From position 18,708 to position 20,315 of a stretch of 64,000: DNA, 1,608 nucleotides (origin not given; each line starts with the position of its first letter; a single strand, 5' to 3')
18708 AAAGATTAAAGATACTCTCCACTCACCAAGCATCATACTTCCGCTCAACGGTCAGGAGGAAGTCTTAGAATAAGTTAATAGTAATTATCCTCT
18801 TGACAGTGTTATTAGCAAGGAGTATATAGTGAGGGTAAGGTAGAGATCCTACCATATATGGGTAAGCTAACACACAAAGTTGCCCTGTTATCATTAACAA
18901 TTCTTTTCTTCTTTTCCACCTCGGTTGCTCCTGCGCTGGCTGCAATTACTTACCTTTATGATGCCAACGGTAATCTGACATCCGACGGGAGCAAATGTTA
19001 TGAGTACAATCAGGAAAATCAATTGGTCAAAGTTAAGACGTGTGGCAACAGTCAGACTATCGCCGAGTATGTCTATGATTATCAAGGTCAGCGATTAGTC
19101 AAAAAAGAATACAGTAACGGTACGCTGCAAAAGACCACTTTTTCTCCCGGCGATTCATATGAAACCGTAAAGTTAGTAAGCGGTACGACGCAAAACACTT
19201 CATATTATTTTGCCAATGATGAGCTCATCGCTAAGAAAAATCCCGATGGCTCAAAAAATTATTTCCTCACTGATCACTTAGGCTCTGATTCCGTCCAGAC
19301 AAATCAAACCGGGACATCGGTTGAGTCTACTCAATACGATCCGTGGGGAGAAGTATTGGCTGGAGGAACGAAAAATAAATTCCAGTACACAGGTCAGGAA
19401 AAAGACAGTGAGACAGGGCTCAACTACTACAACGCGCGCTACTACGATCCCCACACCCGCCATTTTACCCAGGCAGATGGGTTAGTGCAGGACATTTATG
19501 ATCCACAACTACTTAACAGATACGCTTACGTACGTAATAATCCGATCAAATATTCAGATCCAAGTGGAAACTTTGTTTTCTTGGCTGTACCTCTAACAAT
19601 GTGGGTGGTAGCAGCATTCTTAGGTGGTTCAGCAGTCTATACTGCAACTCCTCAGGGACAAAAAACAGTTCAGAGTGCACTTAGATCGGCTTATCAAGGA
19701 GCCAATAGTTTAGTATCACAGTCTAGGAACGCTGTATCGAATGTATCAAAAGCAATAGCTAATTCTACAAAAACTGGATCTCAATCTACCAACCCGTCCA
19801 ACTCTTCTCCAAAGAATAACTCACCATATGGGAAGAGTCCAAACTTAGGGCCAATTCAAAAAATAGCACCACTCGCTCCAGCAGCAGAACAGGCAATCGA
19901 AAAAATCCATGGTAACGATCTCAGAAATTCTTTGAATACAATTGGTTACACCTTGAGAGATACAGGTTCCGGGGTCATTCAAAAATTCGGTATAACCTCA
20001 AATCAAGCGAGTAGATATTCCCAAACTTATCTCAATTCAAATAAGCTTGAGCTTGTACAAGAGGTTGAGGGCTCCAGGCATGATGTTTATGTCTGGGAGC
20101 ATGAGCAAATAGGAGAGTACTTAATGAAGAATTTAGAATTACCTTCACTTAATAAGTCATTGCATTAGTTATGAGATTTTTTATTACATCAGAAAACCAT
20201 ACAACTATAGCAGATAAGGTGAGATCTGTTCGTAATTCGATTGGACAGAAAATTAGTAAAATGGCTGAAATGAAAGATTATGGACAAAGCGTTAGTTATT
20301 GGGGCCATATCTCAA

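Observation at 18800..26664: Permuted Tc-toxin/RHS locus: small secreted RHS-core-toxin, then putative immunity, then a 2030-aa SpvB/TcB-like YD-shell protein with lectin/PA14/discoidin C-terminus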

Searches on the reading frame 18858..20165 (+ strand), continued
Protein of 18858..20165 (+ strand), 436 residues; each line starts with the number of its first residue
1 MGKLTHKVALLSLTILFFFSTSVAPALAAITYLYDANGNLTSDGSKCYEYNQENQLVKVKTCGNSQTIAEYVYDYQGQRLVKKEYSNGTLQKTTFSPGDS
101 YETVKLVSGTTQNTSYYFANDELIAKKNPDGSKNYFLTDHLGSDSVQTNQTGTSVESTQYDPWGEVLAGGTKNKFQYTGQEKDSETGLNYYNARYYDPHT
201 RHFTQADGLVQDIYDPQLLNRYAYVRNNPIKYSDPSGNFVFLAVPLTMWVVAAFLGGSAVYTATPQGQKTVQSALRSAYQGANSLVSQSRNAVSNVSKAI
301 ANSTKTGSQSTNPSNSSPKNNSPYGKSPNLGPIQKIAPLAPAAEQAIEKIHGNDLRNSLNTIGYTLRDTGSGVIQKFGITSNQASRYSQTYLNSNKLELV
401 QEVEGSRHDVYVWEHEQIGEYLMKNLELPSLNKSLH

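Call 63: find_encoding_contigs(protein=P0077, flank=10000, max_places=1)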
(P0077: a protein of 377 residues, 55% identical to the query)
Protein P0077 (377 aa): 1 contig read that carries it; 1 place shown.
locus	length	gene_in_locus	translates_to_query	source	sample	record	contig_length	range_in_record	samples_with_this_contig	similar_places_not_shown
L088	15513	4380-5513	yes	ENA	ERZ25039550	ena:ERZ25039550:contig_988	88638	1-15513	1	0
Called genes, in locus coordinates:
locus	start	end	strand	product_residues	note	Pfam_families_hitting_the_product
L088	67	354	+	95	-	PF01527:HTH_Tnp_1, PF13518:HTH_28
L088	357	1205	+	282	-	PF13276:HTH_21, PF00665:rve (weak), PF13683:rve_3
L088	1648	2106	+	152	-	-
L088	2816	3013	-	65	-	-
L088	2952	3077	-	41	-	-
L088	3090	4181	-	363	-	-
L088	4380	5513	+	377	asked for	PF25023:TEN_YD-shell, PF03527:RHS (faint), PF15650:Tox-REase-9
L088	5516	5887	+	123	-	-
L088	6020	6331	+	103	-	PF03811:Zn_ribbon_InsA (weak), PF12759:HTH_Tnp_IS1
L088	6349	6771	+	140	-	PF03400:DDE_Tnp_IS1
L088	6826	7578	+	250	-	PF03534:SpvB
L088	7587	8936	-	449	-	PF01609:DDE_Tnp_1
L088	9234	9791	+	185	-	PF13517:FG-GAP_3 (weak)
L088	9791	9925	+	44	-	-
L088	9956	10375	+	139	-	PF13517:FG-GAP_3 (weak)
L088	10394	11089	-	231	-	PF13358:DDE_3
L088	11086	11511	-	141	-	PF13384:HTH_23, PF13518:HTH_28, PF13551:HTH_29, PF13565:HTH_32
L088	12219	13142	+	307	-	PF02899:Phage_int_SAM_1, PF00589:Phage_integrase (weak)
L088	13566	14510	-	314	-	PF13613:HTH_Tnp_4, PF01609:DDE_Tnp_1 (faint), PF13359:DDE_Tnp_4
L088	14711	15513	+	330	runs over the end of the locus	PF01370:Epimerase, PF04321:RmlD_sub_bind (faint), PF05368:NmrA (weak), PF13460:NAD_binding_10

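Call 64: find_encoding_contigs(protein=P0086, flank=10000, max_places=1)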
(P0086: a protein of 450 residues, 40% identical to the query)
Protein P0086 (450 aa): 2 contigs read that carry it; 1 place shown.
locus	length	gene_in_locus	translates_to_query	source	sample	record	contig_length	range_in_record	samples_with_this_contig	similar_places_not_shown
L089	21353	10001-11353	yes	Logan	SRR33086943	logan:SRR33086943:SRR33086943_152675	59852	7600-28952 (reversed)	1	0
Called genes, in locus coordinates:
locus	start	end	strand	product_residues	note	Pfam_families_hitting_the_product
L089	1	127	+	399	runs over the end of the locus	PF00364:Biotin_lipoyl (faint), PF25917:BSH_RND (faint), PF25919:BSH_CusB (weak), PF25989:YknX_C (weak)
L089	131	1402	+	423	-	PF02687:FtsX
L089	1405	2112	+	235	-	PF00005:ABC_tran, PF02463:SMC_N (faint), PF13304:AAA_21 (faint)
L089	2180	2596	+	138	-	PF08570:DUF1761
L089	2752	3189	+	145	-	-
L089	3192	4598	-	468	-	-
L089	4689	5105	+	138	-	PF08327:AHSA1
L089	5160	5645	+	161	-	PF13302:Acetyltransf_3, PF13527:Acetyltransf_9 (faint), PF00583:Acetyltransf_1, PF13673:Acetyltransf_10, PF13508:Acetyltransf_7, PF08445:FR47 (weak)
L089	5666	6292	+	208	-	-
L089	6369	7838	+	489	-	PF02463:SMC_N (faint), PF03193:RsgA_GTPase (faint), PF13555:AAA_29 (faint), PF00005:ABC_tran, PF01926:MMR_HSR1 (faint), PF13166:AAA_13 (faint), PF12848:ABC_tran_Xtn, PF00005:ABC_tran, +3 more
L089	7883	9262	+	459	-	PF00270:DEAD (faint), PF02689:Herpes_Helicase (faint), PF05970:PIF1, PF13245:AAA_19, PF13401:AAA_22 (weak), PF13604:AAA_30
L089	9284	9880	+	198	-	-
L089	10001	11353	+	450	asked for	PF05593:RHS_repeat (faint)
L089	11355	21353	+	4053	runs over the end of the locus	-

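Call 65: find_encoding_contigs(protein=P0011, flank=10000, max_places=1)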
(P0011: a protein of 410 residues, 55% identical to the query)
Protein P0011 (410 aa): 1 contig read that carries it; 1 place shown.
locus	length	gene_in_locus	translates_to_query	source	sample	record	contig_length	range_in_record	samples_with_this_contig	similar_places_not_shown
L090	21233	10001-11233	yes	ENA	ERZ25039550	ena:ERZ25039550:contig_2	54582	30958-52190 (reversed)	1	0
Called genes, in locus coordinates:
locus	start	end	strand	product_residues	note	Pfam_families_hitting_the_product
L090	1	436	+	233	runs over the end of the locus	-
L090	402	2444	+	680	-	PF13576:Pentapeptide_3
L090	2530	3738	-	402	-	PF00817:IMS, PF11799:IMS_C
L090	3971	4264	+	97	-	PF02586:SRAP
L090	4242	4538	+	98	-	PF02586:SRAP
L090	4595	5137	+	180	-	PF13742:tRNA_anti_2, PF01336:tRNA_anti-codon, PF02601:Exonuc_VII_L (weak)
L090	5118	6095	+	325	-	PF02601:Exonuc_VII_L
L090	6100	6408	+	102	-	PF02609:Exonuc_VII_S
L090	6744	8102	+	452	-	PF13231:PMT_2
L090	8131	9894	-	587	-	-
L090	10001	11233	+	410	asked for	PF25023:TEN_YD-shell, PF03527:RHS (faint)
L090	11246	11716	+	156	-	-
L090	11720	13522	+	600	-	PF03534:SpvB, PF01839:FG-GAP (faint), PF12256:TcdB_toxin_midN (faint), PF13517:FG-GAP_3 (weak)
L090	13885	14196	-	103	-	-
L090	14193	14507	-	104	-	-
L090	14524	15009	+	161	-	-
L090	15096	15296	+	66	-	PF05593:RHS_repeat (faint)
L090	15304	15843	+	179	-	PF25023:TEN_YD-shell (weak), PF05593:RHS_repeat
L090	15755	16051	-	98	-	-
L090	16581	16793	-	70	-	-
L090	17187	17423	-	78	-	-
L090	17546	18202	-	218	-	-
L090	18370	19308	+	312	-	PF02899:Phage_int_SAM_1, PF00589:Phage_integrase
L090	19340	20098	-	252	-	-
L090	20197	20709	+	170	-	PF22266:DUF6953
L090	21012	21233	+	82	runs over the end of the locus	-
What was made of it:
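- Two loci keep an intact small gene and partner gene while the giant is broken by IS elements or fragmented (L088, L090; calls 63, 65). In L088 and L090 the small gene and its partner are intact while the giant is disrupted (calls 63, 65). Some loci are visibly degraded (L088, L090; calls 63, 65).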

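Call 78: find_encoding_contigs(protein=P0007, flank=8000, max_places=1)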
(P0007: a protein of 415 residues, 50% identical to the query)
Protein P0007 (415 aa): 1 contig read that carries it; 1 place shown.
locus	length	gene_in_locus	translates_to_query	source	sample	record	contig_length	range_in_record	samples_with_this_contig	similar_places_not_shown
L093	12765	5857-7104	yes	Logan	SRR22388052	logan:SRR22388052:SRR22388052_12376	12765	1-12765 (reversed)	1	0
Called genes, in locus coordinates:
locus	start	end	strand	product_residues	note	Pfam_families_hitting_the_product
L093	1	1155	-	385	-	?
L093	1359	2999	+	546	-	PF13231:PMT_2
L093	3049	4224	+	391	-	-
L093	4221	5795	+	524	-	-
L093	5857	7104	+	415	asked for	PF25023:TEN_YD-shell, PF05593:RHS_repeat (faint)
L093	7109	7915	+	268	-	PF15571:Imm44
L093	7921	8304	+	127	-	PF06877:RraB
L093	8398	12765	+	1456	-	?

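Call 79: find_encoding_contigs(protein=P0002, flank=6000, max_places=1)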
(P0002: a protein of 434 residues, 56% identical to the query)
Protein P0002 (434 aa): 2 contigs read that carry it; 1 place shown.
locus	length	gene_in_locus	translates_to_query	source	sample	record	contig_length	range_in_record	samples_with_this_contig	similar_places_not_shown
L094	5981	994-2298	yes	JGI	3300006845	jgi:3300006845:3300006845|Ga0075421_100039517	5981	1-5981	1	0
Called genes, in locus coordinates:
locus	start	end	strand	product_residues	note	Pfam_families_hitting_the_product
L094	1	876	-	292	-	?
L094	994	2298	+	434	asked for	PF25023:TEN_YD-shell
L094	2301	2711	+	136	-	PF15571:Imm44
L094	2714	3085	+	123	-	PF06877:RraB (weak)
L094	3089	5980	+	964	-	?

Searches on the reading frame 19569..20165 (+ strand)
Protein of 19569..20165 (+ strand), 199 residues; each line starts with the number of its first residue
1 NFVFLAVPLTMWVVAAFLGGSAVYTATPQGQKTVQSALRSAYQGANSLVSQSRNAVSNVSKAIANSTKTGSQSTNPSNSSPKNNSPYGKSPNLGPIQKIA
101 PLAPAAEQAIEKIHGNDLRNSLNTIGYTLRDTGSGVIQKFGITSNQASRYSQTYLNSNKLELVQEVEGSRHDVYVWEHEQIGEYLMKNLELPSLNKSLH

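Call 8: search_protein_families(library=pfam, proteins=[window:19569-20165:+], max_evalue=10)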
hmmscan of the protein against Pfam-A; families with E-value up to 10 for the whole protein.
seq(199 aa): 0 families
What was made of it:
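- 19647..19874 (+): Ser/Asn/Pro-rich low-complexity linker (residues 264-339). No family hit (call 8).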

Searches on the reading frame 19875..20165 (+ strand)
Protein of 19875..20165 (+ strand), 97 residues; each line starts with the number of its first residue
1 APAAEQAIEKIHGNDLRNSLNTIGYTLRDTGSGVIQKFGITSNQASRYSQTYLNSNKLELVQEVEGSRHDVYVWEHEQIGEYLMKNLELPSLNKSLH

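Call 36: search_solved_structures(query=A2, max_evalue=10, show_alignments=2)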
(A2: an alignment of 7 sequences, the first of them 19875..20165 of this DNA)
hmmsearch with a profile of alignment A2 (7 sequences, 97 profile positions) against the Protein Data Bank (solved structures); distinct sequences matched with E-value up to 10: 5.
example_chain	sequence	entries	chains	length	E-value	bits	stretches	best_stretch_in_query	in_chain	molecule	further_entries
7u8u_A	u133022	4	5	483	0.64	13.1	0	69-91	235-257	Heat shock protein 75 kDa, mitochondrial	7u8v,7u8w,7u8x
5hph_A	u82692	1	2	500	0.71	13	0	69-91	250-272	Heat shock protein 75 kDa, mitochondrial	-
4z1f_A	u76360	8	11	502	0.72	12.9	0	69-91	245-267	Heat shock protein 75 kDa, mitochondrial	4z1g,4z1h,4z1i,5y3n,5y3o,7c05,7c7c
7ulk_A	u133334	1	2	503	0.72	12.9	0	69-91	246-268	Heat shock protein 75 kDa, mitochondrial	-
6j7c_A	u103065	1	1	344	0.89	12.6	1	39-83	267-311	Proline racemase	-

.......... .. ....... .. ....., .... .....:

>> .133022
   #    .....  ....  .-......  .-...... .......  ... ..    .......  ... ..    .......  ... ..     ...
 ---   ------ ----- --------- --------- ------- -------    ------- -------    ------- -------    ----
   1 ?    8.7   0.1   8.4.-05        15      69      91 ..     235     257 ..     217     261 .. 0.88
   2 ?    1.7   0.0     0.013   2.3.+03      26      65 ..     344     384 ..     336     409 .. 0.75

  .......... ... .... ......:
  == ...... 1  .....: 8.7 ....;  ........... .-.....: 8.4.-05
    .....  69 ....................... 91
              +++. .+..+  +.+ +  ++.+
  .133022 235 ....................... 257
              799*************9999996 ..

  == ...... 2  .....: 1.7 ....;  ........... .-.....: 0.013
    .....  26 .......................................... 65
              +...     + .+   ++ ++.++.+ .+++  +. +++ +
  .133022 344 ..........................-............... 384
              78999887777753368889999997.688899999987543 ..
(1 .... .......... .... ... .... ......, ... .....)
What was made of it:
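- On GIY-YIG/URI nuclease superfamily (Tox-URI2-like): No significant PDB sequence hit was found (best E 0.64, call 36).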

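Call 39: search_protein_representatives(protein=window:19875-20165:+)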
Query: 97 residues. Proteins with E-value up to 0.001 (for the whole library): 230; up to 1e-10: 34; up to 1e-30: 0. The best 150 are listed.
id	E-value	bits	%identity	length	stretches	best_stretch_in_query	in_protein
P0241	1.3e-21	92.4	49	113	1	10-94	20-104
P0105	3.6e-19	84.7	50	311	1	6-85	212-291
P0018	2.7e-17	78.7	49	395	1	7-93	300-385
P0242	1.3e-15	73.3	46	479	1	7-95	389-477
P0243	1.5e-15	73.1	47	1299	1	10-95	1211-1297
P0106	5.4e-15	71.3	44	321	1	11-97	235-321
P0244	5.9e-15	71.2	44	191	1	9-95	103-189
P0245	1.2e-14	70.2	45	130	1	6-94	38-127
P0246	7.3e-14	67.7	39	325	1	7-95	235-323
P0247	9.5e-14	67.3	51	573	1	5-97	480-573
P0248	1.1e-13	67.1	43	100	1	8-83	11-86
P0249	2.8e-13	65.8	42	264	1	7-95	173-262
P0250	3.3e-13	65.6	43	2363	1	6-95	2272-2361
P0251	1.4e-12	63.6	40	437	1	9-94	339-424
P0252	1.7e-12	63.3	41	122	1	9-95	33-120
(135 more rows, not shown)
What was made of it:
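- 19875..20165 (+): Toxin tip (residues 340-436): predicted GIY-YIG/URI-fold nuclease with Y364, K376-x-G378, R386, E416, N432. 230 cluster representatives, C-terminal in nearly all listed hits (call 39).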

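Call 40: predict_structure(alignment_id=A2)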
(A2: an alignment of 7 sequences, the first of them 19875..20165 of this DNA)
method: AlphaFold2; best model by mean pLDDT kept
length: 97 residues; sequences in the alignment: 7
mean_pLDDT: 81.6   pTM: 0.69
mean pLDDT of the five models: 81.6, 80.4, 80.3, 79.7, 79.6
residues with pLDDT >= 90: 52; 70-90: 23; 50-70: 10; < 50: 12
segments of 3 or more residues with pLDDT < 50: 1-5, 7-10
pLDDT, mean of each block of 10 residues (from residue 1): 47 55 93 93 85 94 91 93 91 69
secondary structure, 60 per line:
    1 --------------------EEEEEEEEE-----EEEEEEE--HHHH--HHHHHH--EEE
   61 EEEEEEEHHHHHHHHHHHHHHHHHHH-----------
elements in order: E21-29 E35-41 H44-47 H50-55 E58-67 H68-86
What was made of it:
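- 19875..20165 (+): AF2 model, pLDDT 81.6 (call 40).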

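Call 53: search_protein_families(library=pfam, alignment_id=A3, max_evalue=0.001)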
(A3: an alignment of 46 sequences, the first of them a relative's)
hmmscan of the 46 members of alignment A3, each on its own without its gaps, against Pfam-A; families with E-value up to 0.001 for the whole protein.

A. member 1, P0241 (113 aa): 0 families

B. families by the number of members that match (of 46 scanned): 23 families
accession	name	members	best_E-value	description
PF05593.20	RHS_repeat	16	1.1e-284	RHS Repeat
PF07591.16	PT-HINT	4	2.1e-33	Pretoxin HINT domain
PF13403.11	Hint_2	4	7.6e-07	Hint domain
PF25023.1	TEN_YD-shell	3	6e-11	Teneurin YD-shell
PF17957.7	Big_7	2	3.8e-83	Bacterial Ig domain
PF20148.4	DUF6531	2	4.2e-15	Domain of unknown function (DUF6531)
PF03527.20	RHS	2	2.8e-11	RHS protein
PF00012.26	HSP70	1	3.4e-126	Hsp70 protein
PF25778.1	DUF7948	1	4.1e-60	Domain of unknown function (DUF7948)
PF13385.13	Laminin_G_3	1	9.9e-26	Concanavalin A-like lectin/glucanases superfamily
PF06739.17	SBBP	1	1.9e-22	Beta-propeller repeat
PF06723.19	MreB_Mbl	1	1.9e-17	MreB/Mbl protein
PF16640.11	Big_3_5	1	1e-15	Bacterial Ig-like domain (group 3)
PF07495.19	Y_Y_Y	1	1.2e-09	Y_Y_Y domain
PF00828.25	Ribosomal_L27A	1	1.2e-09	Ribosomal proteins 50S-L15, 50S-L18e, 60S-L27A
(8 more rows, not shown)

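Call 82: fold_search(model_id=the predicted structure, library=pdb)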
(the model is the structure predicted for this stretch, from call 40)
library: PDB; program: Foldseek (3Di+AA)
matches with E <= 10: 233; with E <= 0.001: 0
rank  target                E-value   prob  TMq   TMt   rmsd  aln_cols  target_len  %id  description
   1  1yd5                  3.5e-01  0.69  0.43  0.46   5.3        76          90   13  Crystal structure of the GIY-YIG N-terminal endonuclease domain of UvrC from Thermotoga maritima: Point mutant N88A boun (released 2005-03-01)
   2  9hvd_I                3.7e-01  0.20  0.28  0.09   9.7        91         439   12  Native human P-eIF2-eIF2B complex (released 2025-11-19)
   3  1yd3                  5.8e-01  0.60  0.49  0.52   5.0        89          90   15  Crystal structure of the GIY-YIG N-terminal endonuclease domain of UvrC from Thermotoga maritima: Point mutant Y43F boun (released 2005-03-01)
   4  3dec                  8.0e-01  0.13  0.19  0.02   9.3        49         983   20  Crystal structure of a glycosyl hydrolases family 2 protein from Bacteroides thetaiotaomicron (released 2008-06-17)
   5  1yd6_C                9.6e-01  0.60  0.47  0.48   5.1        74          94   12  Crystal structure of the GIY-YIG N-terminal endonuclease domain of UvrC from Bacillus caldotenax (released 2005-03-01)
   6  5b04_J                1.0e+00  0.14  0.30  0.09  10.1        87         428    9  Crystal structure of the eukaryotic translation initiation factor 2B from Schizosaccharomyces pombe (released 2016-02-24)
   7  3bga_A                1.0e+00  0.10  0.19  0.02  11.2        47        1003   23  Crystal structure of beta-galactosidase from Bacteroides thetaiotaomicron VPI-5482 (released 2007-12-11)
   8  6qg0_I                1.3e+00  0.08  0.25  0.07  11.6        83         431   10  Structure of eIF2B-eIF2 (phosphorylated at Ser51) complex (model 1) (released 2019-06-26)
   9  7f66_J                1.3e+00  0.08  0.24  0.07   8.8        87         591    8  eIF2B-SFSV NSs-1-eIF2 (released 2021-12-01)
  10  6caj_A                1.6e+00  0.08  0.25  0.08   8.5        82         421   10  Electron cryo-microscopy of the eukaryotic translation initiation factor 2B from Homo sapiens (released 2018-04-11)
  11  6jlz_I                1.9e+00  0.10  0.25  0.07   9.3        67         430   13  P-eIF2a - eIF2B complex (released 2019-05-01)
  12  7d43_J                1.9e+00  0.09  0.28  0.09   8.4        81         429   10  eIF2B-eIF2(aP), aPg complex (released 2020-12-09)
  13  2v64_H                1.9e+00  0.05  0.20  0.13  13.4        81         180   10  Crystallographic structure of the conformational dimer of the Spindle Assembly Checkpoint protein Mad2. (released 2007-11-27)
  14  5xjd_A                1.9e+00  0.04  0.19  0.09  12.8        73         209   14  TEAD in complex with fragment (released 2018-01-24)
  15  5nrl_B                2.1e+00  0.06  0.23  0.02   9.4        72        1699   18  Structure of a pre-catalytic spliceosome (released 2017-05-31)
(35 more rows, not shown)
